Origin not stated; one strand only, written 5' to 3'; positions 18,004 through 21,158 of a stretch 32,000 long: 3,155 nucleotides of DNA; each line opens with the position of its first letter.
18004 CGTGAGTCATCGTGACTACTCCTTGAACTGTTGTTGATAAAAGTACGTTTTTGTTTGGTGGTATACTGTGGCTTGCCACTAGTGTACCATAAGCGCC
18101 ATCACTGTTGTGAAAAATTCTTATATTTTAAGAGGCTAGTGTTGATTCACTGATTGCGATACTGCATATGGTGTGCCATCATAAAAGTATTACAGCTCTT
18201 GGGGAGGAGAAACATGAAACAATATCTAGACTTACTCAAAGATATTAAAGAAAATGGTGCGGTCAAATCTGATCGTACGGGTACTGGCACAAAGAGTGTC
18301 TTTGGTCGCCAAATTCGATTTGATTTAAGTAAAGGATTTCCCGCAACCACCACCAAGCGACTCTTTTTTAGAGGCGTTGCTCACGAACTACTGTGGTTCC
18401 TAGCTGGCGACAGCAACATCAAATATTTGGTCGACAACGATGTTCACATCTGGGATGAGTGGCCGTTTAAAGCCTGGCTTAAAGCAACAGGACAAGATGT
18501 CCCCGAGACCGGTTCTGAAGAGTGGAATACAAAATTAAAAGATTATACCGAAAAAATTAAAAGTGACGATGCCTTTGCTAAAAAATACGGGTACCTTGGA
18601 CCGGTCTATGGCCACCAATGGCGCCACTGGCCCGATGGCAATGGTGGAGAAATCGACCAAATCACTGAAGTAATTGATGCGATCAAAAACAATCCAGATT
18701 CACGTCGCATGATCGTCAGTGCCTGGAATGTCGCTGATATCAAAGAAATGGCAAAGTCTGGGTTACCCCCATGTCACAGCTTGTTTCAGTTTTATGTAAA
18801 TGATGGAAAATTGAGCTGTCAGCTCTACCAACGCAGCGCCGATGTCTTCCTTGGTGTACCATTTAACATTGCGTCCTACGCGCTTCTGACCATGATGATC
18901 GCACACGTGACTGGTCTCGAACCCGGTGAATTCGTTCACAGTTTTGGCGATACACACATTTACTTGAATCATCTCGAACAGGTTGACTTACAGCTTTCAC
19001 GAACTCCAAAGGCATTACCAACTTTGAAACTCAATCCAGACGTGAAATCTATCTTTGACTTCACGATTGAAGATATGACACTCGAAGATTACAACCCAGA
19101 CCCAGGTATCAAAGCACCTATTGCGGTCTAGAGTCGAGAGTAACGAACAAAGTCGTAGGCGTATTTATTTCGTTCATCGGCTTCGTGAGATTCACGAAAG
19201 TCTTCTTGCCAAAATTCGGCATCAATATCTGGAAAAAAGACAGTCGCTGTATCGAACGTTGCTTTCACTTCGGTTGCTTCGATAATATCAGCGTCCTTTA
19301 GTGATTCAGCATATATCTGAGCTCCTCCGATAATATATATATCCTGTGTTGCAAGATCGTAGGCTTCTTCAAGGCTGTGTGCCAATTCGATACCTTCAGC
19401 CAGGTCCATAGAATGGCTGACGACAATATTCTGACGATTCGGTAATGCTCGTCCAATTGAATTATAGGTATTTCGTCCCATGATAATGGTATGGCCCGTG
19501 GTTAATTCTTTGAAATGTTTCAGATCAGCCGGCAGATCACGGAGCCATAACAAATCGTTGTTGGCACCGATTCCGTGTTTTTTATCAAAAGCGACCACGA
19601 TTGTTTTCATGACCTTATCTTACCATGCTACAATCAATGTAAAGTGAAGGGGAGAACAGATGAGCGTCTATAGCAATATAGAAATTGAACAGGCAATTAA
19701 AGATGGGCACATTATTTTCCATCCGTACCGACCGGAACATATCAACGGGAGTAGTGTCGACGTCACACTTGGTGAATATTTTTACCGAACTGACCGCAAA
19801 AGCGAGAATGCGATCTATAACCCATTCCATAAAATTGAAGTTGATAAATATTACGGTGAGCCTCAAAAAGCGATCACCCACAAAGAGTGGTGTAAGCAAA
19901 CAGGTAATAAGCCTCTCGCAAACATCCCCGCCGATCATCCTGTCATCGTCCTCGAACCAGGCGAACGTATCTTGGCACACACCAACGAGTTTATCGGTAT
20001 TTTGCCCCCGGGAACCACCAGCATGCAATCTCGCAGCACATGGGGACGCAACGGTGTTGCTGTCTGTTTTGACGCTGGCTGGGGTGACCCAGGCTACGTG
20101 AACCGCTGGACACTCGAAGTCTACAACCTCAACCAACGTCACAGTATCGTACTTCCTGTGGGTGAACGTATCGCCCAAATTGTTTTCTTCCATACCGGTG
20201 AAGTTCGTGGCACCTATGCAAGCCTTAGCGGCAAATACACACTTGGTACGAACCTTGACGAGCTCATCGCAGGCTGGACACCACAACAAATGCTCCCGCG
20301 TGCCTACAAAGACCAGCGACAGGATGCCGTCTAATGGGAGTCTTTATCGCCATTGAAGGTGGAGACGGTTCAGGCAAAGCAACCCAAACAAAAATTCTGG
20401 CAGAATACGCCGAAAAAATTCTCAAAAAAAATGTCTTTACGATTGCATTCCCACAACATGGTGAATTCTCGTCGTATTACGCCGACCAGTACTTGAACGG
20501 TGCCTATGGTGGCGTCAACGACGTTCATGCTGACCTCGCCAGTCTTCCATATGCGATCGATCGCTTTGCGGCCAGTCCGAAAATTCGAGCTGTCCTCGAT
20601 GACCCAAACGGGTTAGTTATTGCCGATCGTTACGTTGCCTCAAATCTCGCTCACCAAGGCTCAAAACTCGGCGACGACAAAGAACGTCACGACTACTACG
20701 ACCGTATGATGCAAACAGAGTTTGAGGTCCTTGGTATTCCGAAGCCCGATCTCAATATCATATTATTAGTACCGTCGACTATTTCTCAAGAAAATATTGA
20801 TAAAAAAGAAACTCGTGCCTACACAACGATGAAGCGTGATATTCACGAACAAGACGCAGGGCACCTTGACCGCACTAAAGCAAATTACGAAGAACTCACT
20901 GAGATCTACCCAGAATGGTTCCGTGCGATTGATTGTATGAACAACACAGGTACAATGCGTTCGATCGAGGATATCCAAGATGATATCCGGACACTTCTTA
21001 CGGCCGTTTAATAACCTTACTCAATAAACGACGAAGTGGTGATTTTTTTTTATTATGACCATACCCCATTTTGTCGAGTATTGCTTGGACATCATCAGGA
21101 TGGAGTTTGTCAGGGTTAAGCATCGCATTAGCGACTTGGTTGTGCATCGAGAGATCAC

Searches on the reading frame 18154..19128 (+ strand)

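Call 90: search_protein_families(library=pfam, proteins=[window:18154-19128:+], max_evalue=0.001)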
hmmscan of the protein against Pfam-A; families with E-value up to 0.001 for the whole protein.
window:18154-19128:+ (325 aa): 1 family
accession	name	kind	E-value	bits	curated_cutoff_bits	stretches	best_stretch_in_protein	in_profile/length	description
PF00303.24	Thymidylat_synt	-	3.2e-120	400.7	24.3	1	22-325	1-266/266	Thymidylate synthase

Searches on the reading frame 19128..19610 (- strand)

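Call 90: search_protein_families(library=pfam, proteins=[window:19128-19610:-], max_evalue=0.001)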
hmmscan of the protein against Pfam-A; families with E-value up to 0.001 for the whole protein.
window:19128-19610:- (160 aa): 1 family
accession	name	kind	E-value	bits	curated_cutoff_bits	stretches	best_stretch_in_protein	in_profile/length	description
PF00186.24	DHFR_1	-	1.5e-51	174.7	25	1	3-159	3-159/159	Dihydrofolate reductase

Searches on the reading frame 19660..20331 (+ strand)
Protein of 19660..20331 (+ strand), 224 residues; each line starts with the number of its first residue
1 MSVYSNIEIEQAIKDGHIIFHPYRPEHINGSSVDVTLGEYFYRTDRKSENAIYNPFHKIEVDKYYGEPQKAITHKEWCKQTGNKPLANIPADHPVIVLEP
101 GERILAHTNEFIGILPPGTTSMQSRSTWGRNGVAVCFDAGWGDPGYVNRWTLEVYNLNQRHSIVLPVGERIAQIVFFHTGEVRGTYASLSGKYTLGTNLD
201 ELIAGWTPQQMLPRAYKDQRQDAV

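Call 90: search_protein_families(library=pfam, proteins=[window:19660-20331:+], max_evalue=0.001)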
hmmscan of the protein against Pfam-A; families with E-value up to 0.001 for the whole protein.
window:19660-20331:+ (224 aa): 1 family
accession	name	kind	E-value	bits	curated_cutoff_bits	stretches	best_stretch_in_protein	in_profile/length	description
PF22769.1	DCD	-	2.6e-34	119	27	1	4-178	2-152/153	dCTP deaminase-like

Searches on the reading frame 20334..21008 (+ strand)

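Call 90: search_protein_families(library=pfam, proteins=[window:20334-21008:+], max_evalue=0.001)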
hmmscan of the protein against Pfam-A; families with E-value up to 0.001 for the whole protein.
window:20334-21008:+ (225 aa): 1 family
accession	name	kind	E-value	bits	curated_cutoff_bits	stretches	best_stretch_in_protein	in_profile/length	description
PF02223.23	Thymidylate_kin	-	8e-14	52.2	27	1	7-205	1-178/185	Thymidylate kinase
